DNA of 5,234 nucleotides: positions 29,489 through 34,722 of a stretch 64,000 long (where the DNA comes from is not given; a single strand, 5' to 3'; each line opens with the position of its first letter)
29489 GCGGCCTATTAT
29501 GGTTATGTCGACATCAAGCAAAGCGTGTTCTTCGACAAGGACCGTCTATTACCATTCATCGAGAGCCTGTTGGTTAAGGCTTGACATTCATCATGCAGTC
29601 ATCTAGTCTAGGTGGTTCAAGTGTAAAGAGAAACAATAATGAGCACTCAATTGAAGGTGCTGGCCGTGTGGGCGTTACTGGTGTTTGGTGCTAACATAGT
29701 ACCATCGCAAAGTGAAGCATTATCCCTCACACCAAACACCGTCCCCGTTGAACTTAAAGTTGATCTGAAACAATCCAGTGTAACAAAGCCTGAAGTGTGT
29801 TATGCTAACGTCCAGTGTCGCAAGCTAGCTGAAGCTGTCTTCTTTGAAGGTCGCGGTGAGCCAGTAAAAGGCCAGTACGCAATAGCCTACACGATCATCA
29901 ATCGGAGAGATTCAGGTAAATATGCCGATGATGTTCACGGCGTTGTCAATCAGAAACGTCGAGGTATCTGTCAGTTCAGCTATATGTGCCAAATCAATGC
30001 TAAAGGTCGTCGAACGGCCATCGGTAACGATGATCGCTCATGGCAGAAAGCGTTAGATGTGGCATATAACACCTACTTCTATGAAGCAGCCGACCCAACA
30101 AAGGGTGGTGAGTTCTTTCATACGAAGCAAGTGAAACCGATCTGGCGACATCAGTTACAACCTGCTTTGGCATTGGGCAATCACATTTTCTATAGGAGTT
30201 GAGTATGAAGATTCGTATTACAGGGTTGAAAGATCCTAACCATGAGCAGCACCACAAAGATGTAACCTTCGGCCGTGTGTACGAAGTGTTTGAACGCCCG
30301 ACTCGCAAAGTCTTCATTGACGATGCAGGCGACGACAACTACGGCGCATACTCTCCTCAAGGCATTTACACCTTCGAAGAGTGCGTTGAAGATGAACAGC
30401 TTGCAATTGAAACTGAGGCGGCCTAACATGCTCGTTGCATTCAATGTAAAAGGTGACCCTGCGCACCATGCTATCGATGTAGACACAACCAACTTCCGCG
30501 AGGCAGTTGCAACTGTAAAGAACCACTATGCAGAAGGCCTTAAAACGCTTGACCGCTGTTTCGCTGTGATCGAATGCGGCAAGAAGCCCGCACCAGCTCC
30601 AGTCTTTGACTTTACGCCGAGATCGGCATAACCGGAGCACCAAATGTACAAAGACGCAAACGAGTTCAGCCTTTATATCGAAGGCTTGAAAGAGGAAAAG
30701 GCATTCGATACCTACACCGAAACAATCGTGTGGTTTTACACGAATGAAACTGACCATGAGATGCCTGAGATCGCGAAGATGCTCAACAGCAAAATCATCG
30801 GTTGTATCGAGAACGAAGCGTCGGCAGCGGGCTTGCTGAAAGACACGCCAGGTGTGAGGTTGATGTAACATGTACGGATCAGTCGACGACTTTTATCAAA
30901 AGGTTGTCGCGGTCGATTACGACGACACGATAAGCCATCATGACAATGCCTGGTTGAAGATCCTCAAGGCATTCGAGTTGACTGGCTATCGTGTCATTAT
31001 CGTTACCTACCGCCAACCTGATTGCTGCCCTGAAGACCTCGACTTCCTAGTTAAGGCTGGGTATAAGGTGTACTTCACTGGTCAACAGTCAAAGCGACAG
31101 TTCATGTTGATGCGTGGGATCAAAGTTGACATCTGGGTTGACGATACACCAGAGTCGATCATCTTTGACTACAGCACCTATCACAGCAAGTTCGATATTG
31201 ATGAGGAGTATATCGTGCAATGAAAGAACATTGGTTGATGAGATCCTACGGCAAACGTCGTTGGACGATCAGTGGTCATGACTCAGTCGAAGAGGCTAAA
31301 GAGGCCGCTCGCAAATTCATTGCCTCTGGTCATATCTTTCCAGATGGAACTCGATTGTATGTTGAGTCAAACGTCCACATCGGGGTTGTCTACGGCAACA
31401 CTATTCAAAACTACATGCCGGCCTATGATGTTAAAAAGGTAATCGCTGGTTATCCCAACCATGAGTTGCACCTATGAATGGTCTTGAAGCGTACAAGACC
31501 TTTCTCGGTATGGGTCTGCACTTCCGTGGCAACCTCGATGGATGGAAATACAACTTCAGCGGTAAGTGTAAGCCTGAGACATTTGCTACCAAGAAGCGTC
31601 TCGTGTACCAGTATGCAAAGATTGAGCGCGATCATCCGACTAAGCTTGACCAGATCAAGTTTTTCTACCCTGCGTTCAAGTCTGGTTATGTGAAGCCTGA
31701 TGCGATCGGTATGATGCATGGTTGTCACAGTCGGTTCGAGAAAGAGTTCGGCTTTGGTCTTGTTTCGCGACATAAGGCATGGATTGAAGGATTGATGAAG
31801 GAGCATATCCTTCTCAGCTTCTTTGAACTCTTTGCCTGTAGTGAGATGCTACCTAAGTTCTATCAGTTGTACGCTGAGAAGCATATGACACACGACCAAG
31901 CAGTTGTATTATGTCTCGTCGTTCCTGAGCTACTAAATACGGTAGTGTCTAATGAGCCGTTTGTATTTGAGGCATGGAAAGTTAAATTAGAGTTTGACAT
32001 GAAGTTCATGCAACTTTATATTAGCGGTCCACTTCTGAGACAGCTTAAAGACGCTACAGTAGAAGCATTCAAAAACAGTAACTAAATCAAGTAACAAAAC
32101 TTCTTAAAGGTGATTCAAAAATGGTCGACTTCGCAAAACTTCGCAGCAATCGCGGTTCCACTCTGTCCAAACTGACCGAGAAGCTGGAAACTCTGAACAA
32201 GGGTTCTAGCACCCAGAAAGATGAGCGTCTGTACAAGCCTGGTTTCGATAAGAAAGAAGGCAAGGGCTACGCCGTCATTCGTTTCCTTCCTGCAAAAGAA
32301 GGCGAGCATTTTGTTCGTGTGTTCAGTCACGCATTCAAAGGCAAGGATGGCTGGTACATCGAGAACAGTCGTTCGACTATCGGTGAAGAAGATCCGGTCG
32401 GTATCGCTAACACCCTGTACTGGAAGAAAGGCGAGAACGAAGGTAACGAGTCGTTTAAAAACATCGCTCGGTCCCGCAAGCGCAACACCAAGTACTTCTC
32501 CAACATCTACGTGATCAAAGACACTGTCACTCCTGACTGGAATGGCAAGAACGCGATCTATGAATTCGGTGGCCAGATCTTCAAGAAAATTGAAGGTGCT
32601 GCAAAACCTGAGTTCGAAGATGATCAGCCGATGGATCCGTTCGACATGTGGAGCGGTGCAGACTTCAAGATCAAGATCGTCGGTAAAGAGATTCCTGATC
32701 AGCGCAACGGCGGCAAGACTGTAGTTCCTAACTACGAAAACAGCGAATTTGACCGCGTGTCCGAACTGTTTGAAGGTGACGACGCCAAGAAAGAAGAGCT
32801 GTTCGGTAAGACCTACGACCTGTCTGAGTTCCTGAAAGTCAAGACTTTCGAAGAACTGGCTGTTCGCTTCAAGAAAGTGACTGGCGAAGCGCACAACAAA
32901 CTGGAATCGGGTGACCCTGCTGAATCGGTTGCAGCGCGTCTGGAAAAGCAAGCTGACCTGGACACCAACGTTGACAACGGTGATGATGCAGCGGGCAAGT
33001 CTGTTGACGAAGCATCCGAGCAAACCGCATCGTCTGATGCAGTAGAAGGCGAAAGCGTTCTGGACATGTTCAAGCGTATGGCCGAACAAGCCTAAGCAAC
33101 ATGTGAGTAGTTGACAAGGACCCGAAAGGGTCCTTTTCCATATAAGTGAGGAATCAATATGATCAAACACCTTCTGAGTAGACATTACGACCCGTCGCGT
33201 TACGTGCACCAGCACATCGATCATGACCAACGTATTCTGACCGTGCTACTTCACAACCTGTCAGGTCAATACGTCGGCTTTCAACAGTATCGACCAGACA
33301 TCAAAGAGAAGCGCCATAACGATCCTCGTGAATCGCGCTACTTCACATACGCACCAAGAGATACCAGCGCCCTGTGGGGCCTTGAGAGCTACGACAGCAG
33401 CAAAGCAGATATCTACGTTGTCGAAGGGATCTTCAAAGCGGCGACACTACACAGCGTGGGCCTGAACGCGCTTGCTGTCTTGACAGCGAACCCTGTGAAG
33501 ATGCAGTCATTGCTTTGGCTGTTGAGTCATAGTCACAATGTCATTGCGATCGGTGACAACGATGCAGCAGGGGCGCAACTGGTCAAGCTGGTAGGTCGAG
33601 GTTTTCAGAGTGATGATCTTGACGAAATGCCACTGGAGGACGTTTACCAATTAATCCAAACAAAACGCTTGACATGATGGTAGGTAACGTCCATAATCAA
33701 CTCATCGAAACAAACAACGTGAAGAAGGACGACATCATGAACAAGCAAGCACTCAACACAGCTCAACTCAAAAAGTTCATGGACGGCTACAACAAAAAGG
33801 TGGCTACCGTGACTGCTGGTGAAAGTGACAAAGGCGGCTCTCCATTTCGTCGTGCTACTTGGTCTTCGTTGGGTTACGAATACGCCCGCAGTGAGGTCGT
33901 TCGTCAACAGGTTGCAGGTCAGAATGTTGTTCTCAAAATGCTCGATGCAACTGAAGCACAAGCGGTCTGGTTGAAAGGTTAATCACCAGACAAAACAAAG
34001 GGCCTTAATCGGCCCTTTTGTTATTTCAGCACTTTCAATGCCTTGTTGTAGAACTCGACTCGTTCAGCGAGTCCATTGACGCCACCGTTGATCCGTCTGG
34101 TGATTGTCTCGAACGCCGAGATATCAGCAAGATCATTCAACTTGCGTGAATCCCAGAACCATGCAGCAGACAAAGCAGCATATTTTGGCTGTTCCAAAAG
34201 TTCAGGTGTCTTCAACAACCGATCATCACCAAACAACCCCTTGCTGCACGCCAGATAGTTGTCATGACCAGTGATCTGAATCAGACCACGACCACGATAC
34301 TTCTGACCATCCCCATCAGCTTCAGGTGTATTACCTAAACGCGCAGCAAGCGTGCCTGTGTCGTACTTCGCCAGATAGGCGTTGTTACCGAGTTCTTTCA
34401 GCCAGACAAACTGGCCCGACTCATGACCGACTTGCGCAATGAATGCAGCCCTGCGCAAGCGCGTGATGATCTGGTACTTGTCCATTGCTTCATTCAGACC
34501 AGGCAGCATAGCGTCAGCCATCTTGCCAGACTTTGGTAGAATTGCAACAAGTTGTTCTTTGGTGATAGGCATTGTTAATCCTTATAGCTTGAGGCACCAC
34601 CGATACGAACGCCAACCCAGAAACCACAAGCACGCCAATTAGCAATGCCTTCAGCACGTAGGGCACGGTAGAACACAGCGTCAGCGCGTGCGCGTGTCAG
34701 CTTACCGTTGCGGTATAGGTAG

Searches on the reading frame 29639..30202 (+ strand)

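Call 43: search_protein_families(library=phrogs, proteins=[window:29639-30202:+], max_evalue=0.00001)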
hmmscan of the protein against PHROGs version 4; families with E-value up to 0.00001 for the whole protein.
window:29639-30202:+ (187 aa): 3 families
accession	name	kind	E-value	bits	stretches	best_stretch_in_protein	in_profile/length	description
phrog_938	-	lysis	1.4e-20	73.1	1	23-187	17-172/2185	endolysin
phrog_15649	-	lysis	2.3e-06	26.9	1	42-161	214-328/1079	endolysin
phrog_14642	-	lysis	8.7e-06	26.4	0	44-142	87-179/215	endolysin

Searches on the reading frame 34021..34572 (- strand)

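Call 43: search_protein_families(library=phrogs, proteins=[window:34021-34572:-], max_evalue=0.00001)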
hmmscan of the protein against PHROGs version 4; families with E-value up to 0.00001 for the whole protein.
window:34021-34572:- (183 aa): 8 families
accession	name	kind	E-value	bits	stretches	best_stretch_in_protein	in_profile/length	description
phrog_181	-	lysis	1.8e-71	243.2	1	1-182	330-530/769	endolysin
phrog_14712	-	moron, auxiliary metabolic gene and host takeover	2.3e-35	123.3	1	15-181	14-186/322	chitinase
phrog_9506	-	lysis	5.4e-35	122.6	1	17-181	18-192/330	endolysin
phrog_26317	-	unknown function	1.8e-32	112.8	1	75-183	14-118/119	-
phrog_1519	-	lysis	1.4e-24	88.1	1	17-181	214-379/502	endolysin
phrog_34417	-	unknown function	4.8e-24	86.2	1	19-177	24-190/326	-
phrog_317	-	lysis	8.2e-23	82.3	1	16-179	206-356/492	endolysin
phrog_3201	-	tail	1.2e-12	47.4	1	87-180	2109-2203/2408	tail fiber protein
